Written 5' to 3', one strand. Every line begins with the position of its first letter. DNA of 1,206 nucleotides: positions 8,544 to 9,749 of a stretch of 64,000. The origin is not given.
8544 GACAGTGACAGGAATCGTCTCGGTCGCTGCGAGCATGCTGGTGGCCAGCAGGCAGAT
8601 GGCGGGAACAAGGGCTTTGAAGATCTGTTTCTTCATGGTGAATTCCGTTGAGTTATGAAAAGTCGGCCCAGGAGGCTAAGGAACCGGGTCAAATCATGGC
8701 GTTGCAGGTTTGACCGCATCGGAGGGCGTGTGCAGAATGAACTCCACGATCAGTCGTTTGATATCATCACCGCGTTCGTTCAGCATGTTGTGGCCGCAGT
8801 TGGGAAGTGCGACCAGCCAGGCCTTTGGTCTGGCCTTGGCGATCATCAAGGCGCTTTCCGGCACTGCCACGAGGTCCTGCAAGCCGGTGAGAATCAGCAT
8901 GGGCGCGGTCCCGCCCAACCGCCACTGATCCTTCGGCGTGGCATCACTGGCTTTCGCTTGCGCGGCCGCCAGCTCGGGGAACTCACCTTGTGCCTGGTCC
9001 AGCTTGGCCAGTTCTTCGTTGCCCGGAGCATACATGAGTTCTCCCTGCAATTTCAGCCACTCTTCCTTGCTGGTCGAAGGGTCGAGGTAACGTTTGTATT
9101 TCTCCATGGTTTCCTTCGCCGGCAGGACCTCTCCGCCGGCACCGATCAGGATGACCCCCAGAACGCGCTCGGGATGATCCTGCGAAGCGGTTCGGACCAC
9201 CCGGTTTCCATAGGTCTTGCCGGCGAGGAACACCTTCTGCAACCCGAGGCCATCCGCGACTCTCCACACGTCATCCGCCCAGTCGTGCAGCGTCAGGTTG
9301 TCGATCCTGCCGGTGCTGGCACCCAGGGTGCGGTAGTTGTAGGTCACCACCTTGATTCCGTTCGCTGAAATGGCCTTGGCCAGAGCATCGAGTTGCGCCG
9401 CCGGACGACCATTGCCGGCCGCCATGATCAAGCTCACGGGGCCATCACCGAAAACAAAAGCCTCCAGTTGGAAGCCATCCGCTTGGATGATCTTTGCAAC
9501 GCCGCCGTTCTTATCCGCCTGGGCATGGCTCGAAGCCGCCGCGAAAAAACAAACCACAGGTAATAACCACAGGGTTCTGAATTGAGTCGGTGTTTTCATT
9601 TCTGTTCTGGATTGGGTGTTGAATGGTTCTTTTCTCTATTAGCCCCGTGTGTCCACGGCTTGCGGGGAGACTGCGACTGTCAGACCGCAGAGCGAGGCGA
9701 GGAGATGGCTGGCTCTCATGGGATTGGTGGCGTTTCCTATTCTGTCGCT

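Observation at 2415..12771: Secreted amide-hydrolase island with a duplicated choloylglycine-hydrolase/amidohydrolase gene pair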

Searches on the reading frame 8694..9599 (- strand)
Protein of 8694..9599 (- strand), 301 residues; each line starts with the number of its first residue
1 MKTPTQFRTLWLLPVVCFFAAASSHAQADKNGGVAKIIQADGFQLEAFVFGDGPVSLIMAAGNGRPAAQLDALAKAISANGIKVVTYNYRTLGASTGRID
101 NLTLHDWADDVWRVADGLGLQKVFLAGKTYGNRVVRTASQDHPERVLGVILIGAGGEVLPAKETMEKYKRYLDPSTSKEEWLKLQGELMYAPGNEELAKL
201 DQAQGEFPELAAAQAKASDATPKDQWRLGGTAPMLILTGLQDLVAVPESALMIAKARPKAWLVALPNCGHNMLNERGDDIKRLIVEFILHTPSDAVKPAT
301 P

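Call 4: search_protein_families(library=pfam, proteins=[window:8694-9599:-], max_evalue=0.01)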
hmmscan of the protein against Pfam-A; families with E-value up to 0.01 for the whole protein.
window:8694-9599:- (301 aa): 5 families
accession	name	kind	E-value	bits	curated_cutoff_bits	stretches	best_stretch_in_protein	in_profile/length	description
PF00561.26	Abhydrolase_1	-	1.1e-14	55.2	25.8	1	73-273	19-241/245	alpha/beta hydrolase fold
PF12146.15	Hydrolase_4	-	1.9e-09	37.6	27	1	58-276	8-238/239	Serine aminopeptidase, S33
PF12697.13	Abhydrolase_6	-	1.8e-08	35.8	26.3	1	73-279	20-213/217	Alpha/beta hydrolase family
PF03096.20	Ndr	-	0.00024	20.4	23.3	1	102-155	80-133/283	Ndr family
PF20408.4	Abhydrolase_11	-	0.00048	20.4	27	1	60-153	8-106/193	Alpha/beta hydrolase domain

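Call 6: search_protein_families(library=ncbifam, proteins=[window:8694-9599:-], max_evalue=0.01)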
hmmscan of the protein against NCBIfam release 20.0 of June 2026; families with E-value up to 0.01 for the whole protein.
window:8694-9599:- (301 aa): 25 families
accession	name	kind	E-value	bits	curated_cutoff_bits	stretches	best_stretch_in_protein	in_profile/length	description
NF051488.1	bifunc_PcaDC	exception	3.1e-15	56.2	390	1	63-291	21-253/375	bifunctional 3-oxoadipate enol-lactonase/4-carboxymuconolactone decarboxylase PcaDC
NF050089.1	i_nPHAscl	equivalog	3.3e-13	49.4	300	2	56-155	20-118/288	intracellular short-chain-length polyhydroxyalkanoate depolymerase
NF051487.1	bifunc_PcaCD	exception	2.3e-10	40.1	430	2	64-152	182-269/413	bifunctional 4-carboxymuconolactone decarboxylase/3-oxoadipate enol-lactonase PcaCD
NF045632.1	hydroxlase_HsaD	equivalog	3.5e-10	39.3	400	1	33-289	12-289/290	4,5:9,10-diseco-3-hydroxy-5,9,17-trioxoandrosta-1(10),2-diene-4-oate hydrolase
NF052610.1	macro_16_ester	equivalog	3.7e-10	39.6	420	1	37-154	5-127/281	alpha/beta fold macrolide esterase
TIGR02427.1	protocat_pcaD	equivalog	5.6e-10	39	255.85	2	80-153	38-111/251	3-oxoadipate enol-lactonase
NF053683.1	esterase_mleBRB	exception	1.8e-09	37.6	585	1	37-152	5-125/280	BRB family alpha/beta fold macrolide esterase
NF053693.1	esterase_mleCBF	exception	2.8e-09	36.8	564.5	1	72-154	42-127/279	CBF family alpha/beta fold macrolide esterase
NF053684.1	esterase_mleBCA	exception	8.5e-08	31.7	570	1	56-153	27-126/281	BCA family alpha/beta fold macrolide esterase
NF011457.0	PRK14875.1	equivalog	9.9e-08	31.3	307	1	22-156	99-233/372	acetoin dehydrogenase dihydrolipoyllysine-residue acetyltransferase subunit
TIGR03611.1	RutD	equivalog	1.5e-07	31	238.5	1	79-288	37-255/258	pyrimidine utilization protein D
NF041759.1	mac_hydro_EstT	equivalog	1.7e-07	30.7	450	1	37-157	4-129/278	macrolide hydrolase EstT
NF058673.1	LipAdnlyCyLipJMY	equivalog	3.8e-07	29.2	800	1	48-162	23-144/449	bifunctional lipase/adenylate cyclase LipJ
NF033124.1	estX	equivalog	1.4e-06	27.7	600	1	51-154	19-127/280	macrolide esterase EstX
TIGR01250.1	pro_imino_pep_2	subfamily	1.9e-06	27.7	167.65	1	57-177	29-152/288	proline iminopeptidase-family hydrolase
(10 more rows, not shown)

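Call 59: search_solved_structures(query=window:8694-9599:-, max_evalue=0.00001, show_alignments=3)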
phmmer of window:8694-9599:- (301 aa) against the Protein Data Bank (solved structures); distinct sequences matched with E-value up to 0.00001: 15.
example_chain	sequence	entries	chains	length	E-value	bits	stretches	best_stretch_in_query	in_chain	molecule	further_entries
1iun_A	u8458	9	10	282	6.5e-08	35.7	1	36-289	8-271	meta-Cleavage product hydrolase | 2-hydroxy-6-oxo-7-methylocta-2,4-dienoate hydrolase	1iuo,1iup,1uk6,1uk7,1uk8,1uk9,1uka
5egn_A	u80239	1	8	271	8.3e-08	35.4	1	84-288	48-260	Esterase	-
2d0d_A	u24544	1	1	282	1.2e-07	34.9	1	36-289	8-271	2-hydroxy-6-oxo-7-methylocta-2,4-dienoate hydrolase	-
8v16_C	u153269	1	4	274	1.2e-07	34.8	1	38-289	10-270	Esterase 1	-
6eb3_A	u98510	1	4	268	1.6e-07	34.4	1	39-289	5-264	Est1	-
5jz9_A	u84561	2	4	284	1.7e-07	34.4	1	47-288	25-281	4,5:9,10-diseco-3-hydroxy-5,9,17-trioxoandrosta-1(10),2-diene-4-oate hydrolase | 2-hydroxy-6-oxo-6-phenylhexa-2,4-dienoate hydrolase BphD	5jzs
7zjt_A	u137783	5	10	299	1.8e-07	34.3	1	47-288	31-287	4,5:9,10-diseco-3-hydroxy-5,9,17-trioxoandrosta-1(10),2-diene-4-oate hydrolase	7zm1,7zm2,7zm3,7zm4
5jzb_A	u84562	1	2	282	1.8e-07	34.3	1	47-288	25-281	4,5:9,10-diseco-3-hydroxy-5,9,17-trioxoandrosta-1(10),2-diene-4-oate hydrolase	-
2vf2_A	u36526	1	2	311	2e-07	34.1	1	46-288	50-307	2-HYDROXY-6-OXO-6-PHENYLHEXA-2,4-DIENOATE HYDROLASE BPHD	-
2wud_A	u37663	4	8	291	2.3e-07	33.9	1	47-288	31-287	2-HYDROXY-6-OXO-6-PHENYLHEXA-2,4-DIENOATE HYDROLASE BPHD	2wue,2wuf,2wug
1q0r_A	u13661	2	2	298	6.2e-07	32.5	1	38-160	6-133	aclacinomycin methylesterase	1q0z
4uhc_A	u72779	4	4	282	6.3e-07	32.5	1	82-289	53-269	ESTERASE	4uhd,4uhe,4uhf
4uhh_A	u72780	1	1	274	9.4e-07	31.9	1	82-288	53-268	ESTERASE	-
9wlv_AAA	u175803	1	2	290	4.1e-06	29.8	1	40-153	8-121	Pimeloyl-ACP methyl ester carboxylesterase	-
11tv_D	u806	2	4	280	4.6e-06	29.6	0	48-154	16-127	alpha/beta-hydrolase macrolide esterase EstX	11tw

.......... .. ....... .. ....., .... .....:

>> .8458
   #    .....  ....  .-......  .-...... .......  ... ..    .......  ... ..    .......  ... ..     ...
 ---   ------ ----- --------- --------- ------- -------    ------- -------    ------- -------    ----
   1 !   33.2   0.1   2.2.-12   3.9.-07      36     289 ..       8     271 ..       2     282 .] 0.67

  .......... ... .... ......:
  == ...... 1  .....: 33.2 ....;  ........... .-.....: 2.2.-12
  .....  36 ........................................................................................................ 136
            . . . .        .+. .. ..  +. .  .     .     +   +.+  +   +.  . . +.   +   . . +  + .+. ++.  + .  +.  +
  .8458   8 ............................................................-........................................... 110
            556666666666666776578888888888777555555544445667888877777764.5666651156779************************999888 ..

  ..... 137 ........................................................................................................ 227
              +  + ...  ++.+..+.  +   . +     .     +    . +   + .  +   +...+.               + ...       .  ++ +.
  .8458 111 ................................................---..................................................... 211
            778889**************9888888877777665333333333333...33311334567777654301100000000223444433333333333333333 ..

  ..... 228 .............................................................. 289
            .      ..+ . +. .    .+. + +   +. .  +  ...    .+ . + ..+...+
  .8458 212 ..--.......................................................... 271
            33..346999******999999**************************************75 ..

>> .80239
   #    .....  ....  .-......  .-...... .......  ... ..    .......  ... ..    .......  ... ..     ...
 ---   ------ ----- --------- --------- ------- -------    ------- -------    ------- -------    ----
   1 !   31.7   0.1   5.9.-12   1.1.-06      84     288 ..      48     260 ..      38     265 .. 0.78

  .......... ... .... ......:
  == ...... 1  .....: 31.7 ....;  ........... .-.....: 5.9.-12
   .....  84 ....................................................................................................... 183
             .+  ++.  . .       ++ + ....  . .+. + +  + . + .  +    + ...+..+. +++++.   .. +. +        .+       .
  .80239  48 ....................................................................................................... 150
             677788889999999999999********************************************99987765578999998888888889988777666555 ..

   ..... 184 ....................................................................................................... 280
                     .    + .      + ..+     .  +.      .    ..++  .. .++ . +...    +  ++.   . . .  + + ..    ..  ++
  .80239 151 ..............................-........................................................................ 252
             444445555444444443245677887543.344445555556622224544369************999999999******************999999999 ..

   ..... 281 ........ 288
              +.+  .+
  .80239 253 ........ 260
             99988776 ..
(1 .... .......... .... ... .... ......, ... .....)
